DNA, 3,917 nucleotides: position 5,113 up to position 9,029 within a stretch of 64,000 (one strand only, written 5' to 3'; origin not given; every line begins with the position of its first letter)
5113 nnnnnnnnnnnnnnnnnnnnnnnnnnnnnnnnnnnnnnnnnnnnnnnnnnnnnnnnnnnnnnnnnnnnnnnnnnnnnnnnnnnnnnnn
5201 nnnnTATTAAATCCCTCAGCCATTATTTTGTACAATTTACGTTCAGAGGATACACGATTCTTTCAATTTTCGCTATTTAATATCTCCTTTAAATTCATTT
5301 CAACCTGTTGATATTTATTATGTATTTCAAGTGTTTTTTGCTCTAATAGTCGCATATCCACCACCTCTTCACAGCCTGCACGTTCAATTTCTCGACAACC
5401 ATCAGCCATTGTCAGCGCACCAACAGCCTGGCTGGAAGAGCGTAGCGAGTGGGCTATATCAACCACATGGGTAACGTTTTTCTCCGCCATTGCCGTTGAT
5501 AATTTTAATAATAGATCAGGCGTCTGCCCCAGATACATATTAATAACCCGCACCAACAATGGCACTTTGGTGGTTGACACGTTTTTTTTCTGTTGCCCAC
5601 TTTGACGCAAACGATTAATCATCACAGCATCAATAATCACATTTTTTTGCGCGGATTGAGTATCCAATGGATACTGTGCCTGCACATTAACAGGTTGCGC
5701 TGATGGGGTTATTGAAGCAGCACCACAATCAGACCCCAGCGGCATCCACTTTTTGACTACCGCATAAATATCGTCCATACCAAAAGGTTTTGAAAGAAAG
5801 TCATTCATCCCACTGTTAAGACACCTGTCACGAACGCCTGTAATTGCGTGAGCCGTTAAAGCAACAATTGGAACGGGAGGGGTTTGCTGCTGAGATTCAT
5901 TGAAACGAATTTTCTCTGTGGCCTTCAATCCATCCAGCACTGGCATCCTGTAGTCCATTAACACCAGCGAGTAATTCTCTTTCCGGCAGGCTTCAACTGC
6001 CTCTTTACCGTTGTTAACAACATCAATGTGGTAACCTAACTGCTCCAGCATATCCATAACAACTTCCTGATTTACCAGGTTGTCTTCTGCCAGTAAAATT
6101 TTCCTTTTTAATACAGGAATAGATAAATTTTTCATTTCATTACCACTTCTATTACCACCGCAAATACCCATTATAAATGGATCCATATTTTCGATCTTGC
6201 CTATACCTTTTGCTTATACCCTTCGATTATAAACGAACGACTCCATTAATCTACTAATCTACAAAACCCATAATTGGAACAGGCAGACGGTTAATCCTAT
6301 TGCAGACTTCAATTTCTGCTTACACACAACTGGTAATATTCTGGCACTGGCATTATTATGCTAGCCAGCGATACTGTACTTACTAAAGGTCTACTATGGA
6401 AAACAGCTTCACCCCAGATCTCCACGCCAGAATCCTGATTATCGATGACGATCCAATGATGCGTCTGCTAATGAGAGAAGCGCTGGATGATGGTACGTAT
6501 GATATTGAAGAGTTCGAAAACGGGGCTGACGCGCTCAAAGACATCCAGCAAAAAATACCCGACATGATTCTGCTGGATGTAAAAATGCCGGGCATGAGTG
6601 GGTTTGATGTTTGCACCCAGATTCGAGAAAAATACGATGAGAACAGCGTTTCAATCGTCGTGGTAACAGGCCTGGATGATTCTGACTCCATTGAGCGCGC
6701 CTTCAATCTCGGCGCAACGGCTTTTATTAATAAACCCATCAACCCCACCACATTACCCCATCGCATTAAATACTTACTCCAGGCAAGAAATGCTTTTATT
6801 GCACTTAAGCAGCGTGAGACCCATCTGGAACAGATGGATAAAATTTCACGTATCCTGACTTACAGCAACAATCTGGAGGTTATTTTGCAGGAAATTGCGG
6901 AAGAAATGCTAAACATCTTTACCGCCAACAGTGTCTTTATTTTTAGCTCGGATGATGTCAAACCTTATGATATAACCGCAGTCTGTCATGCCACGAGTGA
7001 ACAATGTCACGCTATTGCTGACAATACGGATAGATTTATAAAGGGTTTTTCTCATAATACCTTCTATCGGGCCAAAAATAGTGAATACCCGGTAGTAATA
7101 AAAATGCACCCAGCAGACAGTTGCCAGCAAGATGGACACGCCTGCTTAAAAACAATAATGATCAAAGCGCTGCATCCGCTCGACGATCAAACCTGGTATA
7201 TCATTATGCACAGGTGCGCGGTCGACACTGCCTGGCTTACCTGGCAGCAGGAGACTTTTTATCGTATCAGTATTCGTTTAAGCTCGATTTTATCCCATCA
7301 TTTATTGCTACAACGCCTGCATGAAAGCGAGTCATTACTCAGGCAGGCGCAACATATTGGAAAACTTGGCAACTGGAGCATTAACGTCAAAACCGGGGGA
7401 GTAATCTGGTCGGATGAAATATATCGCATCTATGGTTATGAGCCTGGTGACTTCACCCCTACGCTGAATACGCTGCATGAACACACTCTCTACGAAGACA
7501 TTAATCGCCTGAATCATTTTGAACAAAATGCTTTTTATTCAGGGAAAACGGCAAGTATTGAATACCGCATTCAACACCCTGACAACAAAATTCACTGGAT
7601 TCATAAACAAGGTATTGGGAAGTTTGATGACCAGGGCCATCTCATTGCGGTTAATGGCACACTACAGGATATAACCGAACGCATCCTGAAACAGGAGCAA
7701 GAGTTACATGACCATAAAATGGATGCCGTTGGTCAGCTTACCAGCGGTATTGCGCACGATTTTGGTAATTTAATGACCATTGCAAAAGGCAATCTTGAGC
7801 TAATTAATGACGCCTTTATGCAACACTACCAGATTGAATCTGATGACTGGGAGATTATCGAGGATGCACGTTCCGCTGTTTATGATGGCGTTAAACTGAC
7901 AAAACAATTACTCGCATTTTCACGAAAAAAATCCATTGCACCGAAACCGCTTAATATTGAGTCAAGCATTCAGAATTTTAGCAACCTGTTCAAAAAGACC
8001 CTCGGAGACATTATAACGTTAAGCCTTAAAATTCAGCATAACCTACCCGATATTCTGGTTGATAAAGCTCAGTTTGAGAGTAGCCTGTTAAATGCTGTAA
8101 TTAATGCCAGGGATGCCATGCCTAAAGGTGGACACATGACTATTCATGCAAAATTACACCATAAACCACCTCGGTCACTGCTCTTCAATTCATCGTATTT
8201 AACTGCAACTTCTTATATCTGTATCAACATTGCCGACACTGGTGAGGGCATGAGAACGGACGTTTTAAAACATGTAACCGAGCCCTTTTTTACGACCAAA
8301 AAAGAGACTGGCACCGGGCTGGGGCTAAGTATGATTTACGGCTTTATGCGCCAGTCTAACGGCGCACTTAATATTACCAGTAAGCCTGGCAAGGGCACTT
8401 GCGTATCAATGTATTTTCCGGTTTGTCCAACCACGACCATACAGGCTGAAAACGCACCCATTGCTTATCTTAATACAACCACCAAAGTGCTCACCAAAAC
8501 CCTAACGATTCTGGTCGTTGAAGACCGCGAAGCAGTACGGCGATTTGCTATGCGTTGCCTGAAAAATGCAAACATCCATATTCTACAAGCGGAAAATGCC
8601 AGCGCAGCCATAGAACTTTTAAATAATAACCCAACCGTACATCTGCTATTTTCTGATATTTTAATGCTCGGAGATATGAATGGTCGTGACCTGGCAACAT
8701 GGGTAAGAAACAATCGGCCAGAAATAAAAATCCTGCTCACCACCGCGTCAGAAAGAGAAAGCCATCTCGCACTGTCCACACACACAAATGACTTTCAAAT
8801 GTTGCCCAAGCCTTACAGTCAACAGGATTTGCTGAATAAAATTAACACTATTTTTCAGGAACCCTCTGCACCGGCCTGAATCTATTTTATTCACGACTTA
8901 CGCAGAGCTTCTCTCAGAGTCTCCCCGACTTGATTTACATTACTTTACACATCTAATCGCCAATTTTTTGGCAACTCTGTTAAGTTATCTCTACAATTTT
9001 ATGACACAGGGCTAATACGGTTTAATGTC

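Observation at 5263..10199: Flagellum-adjacent signalling trio: REC-Hpt protein, REC-PAS-HK-REC hybrid kinase, and a sigma-54 activator with no regulatory domain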

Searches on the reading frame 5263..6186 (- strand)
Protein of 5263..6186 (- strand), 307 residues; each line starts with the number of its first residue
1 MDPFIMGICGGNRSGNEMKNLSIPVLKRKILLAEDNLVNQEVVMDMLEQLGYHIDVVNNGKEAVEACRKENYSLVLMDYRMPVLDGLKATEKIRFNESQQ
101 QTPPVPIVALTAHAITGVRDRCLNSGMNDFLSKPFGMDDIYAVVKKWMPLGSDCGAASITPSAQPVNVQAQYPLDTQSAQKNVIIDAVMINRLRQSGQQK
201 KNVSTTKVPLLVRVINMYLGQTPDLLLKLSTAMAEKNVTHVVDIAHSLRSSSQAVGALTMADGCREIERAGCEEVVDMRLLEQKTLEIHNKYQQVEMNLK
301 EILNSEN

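Call 3: search_protein_families(library=pfam, proteins=[window:5263-6186:-], max_evalue=0.01)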
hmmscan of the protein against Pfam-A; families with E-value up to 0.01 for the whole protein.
window:5263-6186:- (307 aa): 3 families
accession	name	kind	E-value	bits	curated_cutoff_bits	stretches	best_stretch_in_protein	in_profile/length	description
PF00072.30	Response_reg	-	1.4e-25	90.1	30.2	1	30-144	1-110/111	Response regulator receiver domain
PF01627.28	Hpt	-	6.4e-09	36.4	24.6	1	214-295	2-81/84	Hpt domain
PF23198.2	PDE8A_N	-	0.00018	21.8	29.6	1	41-112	24-96/147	PDE8A-like, N-terminal domain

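Call 6: search_protein_families(library=ncbifam, proteins=[window:5263-6186:-], max_evalue=0.001)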
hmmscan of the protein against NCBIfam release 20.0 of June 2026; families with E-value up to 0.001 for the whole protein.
window:5263-6186:- (307 aa): 87 families (the best 25 are shown)
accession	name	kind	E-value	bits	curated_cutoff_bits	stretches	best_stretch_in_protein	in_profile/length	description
NF008318.0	PRK11107.1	equivalog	7.7e-38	130.1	890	1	25-304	665-918/920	two-component sensor histidine kinase BarA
NF011874.0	PRK15347.1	equivalog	4.3e-29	101.2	852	1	18-141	681-803/921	two component system sensor kinase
TIGR02956.1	TMAO_torS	equivalog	5.8e-29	100.8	676.5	1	19-292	693-957/967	TMAO reductase system sensor histidine kinase/response regulator TorS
NF008302.0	PRK11091.1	equivalog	1.2e-26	93.1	838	1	16-302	514-772/779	aerobic respiration two-component sensor histidine kinase ArcB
NF038297.2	hybrid_HK_HrmK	equivalog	7.3e-24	84.3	725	1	19-147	482-607/607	hybrid histidine kinase/response regulator HrmK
NF008099.0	PRK10841.1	equivalog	7.4e-22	76.9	920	1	29-145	826-937/949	two-component system sensor histidine kinase RcsC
NF045901.1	HisKinLetSLeg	equivalog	3.5e-18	65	1650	1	23-140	667-781/906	two-component system sensor histidine kinase LetS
NF008567.0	PRK11517.1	equivalog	5.4e-18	65.2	353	1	29-145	2-112/223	response regulator transcription factor HprR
TIGR01387.1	cztR_silR_copR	subfamily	6e-18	65.3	279.2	1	30-147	1-113/218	heavy metal response regulator transcription factor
NF012023.0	PRK15479.1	equivalog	3e-17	62.9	337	1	29-145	2-113/224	transcriptional regulator TctD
TIGR02154.1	PhoB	equivalog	8.2e-17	61.3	296.2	1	27-147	2-119/226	phosphate regulon transcriptional regulator PhoB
NF041947.1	LuxQ_Vibrio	equivalog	1.3e-16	59.7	1200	1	29-141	724-832/843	quorum-sensing autoinducer 2 sensor kinase/phosphatase LuxQ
NF041734.1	resp_reg_RppA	equivalog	2.4e-16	59.8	250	1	29-145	2-115/229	two-component system response regulator RppA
NF052313.1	T9SS_RR_PorX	equivalog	8e-16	57.9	300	1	29-148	2-116/513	T9SS response regulator signal transducer PorX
NF051850.1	RespRegRprY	equivalog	2.8e-15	56.4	370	1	28-142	5-114/234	response regulator transcription factor RprY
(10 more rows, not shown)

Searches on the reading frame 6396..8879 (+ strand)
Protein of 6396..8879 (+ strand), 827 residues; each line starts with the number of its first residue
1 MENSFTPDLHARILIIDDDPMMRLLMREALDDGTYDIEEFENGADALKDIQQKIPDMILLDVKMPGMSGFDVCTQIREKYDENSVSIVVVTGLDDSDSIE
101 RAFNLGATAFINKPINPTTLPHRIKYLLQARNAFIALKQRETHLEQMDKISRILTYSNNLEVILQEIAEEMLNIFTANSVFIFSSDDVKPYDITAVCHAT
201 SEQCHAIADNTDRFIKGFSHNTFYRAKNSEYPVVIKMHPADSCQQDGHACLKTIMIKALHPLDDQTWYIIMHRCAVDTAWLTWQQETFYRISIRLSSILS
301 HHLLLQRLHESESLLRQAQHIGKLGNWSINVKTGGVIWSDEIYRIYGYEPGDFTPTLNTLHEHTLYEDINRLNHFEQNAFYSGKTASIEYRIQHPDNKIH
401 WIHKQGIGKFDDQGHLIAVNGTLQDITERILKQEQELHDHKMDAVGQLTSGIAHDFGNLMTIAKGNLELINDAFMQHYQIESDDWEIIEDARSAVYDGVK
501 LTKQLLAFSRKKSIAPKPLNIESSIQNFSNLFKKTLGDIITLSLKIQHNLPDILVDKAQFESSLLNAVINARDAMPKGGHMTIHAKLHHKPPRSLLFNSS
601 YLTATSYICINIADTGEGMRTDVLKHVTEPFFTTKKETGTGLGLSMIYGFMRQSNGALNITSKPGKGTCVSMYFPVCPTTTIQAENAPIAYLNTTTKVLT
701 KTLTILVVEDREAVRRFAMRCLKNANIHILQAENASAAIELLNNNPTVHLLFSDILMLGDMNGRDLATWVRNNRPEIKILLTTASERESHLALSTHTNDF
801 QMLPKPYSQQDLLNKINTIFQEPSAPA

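Call 3: search_protein_families(library=pfam, proteins=[window:6396-8879:+], max_evalue=0.01)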
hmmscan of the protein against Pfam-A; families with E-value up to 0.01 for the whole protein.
window:6396-8879:+ (827 aa): 6 families
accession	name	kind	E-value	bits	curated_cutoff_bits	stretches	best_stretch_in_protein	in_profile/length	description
PF00072.30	Response_reg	-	2.7e-46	156.8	30.2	2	13-124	1-110/111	Response regulator receiver domain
PF02518.31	HATPase_c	-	1.2e-15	58.4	26.4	1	559-676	5-109/111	Histidine kinase-, DNA gyrase B-, and HSP90-like ATPase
PF08447.18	PAS_3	-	4e-15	56.3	25.6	1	337-422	3-88/89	PAS fold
PF13426.13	PAS_9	-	9.1e-05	23.1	27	1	336-428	14-103/103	PAS domain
PF00512.31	HisKA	-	0.00041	20.8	26.9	1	445-512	2-64/66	His Kinase A (phospho-acceptor) domain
PF13581.12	HATPase_c_2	-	0.0049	17.3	27.4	0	565-673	41-126/127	Histidine kinase-like ATPase domain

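Call 6: search_protein_families(library=ncbifam, proteins=[window:6396-8879:+], max_evalue=0.001)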
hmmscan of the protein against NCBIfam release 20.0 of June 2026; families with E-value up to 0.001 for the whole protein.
window:6396-8879:+ (827 aa): 144 families (the best 25 are shown)
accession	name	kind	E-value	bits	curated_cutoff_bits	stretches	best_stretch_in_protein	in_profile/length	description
NF010076.0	PRK13557.1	subfamily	2.6e-113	379.3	631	2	410-824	128-537/540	histidine kinase famiy protein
NF046020.1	HisKinCckABruc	equivalog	1.9e-84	284.1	1000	2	386-819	421-866/868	cell cycle histidine kinase CckA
NF046026.1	HisKinCckACaul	equivalog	2.5e-74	250.6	1000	2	381-817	246-673/678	cell cycle histidine kinase CckA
NF052573.1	HisKinEspAMyxo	equivalog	1.2e-50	172.4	1400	3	441-777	380-705/755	serine histidine kinase EspA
NF010411.0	PRK13837.1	equivalog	3.1e-50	171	647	1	438-716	443-711/828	two-component system VirA-like sensor kinase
NF052574.1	HisKinEspCMyxo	equivalog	2.4e-43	148.4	1200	2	379-779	351-740/785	serine histidine kinase EspC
NF008468.0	PRK11360.1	equivalog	3e-41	141.5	646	1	387-678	339-610/616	two-component system sensor histidine kinase AtoS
NF007135.0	PRK09581.1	equivalog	9.6e-33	113.7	474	1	10-208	2-186/457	PleD family two-component system response regulator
NF008302.0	PRK11091.1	equivalog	2.2e-32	112.1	838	2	377-822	217-645/779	aerobic respiration two-component sensor histidine kinase ArcB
NF041945.1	LuxN_Vibrio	equivalog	1.3e-30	106.3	1550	2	612-821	617-836/839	quorum-sensing autoinducer 1 sensor kinase/phosphatase LuxN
NF053854.1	RespRegPhoBBctds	equivalog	4.4e-30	104.7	270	2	13-187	1-179/225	two-component system response regulator PhoB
TIGR02154.1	PhoB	equivalog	9.4e-30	103.6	296.2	2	11-154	3-146/226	phosphate regulon transcriptional regulator PhoB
TIGR01818.1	ntrC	equivalog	1.2e-29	103.4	558.6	2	13-116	1-102/463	nitrogen regulation protein NR(I)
TIGR02956.1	TMAO_torS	equivalog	1.5e-29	102.8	676.5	2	513-822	531-822/967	TMAO reductase system sensor histidine kinase/response regulator TorS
NF046022.1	RespRegCpdRBruc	equivalog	1.1e-28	99.7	180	2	704-821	3-118/120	cell cycle two-component system response regulator CpdR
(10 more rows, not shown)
